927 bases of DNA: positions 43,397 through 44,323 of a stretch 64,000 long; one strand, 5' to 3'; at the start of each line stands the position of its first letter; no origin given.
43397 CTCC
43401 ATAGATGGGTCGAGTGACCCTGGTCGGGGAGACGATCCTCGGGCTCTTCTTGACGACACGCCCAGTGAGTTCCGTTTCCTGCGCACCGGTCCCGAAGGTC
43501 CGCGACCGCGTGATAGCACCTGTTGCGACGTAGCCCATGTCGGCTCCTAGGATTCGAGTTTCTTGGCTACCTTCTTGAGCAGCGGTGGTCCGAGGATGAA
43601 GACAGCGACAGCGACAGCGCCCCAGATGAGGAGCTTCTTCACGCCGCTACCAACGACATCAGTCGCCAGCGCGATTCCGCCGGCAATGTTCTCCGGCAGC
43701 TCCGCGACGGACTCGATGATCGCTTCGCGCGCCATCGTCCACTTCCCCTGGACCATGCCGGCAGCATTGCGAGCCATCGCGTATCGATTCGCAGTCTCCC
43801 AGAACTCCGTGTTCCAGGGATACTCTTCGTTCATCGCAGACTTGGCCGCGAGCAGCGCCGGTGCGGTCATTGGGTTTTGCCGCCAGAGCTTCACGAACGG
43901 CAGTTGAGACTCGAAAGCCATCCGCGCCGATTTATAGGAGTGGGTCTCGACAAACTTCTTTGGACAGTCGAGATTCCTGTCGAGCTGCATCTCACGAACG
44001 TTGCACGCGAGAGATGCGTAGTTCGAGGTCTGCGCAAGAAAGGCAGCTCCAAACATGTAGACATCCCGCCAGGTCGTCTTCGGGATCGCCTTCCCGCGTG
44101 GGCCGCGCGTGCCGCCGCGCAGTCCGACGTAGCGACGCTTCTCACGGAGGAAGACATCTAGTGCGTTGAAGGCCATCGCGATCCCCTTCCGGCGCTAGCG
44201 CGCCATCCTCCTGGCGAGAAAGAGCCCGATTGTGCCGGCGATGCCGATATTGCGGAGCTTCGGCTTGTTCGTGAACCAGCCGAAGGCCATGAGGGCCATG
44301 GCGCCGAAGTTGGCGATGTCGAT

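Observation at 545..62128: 39 copies of a 13-bp dyad (TTGCGA-S-TCGCAA family) spread through the element, many fused to gene starts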

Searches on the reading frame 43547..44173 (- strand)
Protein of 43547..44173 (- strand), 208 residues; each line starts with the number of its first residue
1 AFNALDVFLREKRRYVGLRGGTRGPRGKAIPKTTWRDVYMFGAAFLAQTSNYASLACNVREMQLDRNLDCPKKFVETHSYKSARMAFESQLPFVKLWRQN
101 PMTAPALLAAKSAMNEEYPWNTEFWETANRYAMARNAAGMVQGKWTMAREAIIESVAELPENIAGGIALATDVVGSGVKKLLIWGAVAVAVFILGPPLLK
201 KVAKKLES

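Call 83: search_protein_families(library=pfam, proteins=[window:43547-44173:-], max_evalue=1)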
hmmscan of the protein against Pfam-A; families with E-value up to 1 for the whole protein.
window:43547-44173:- (208 aa): 0 families
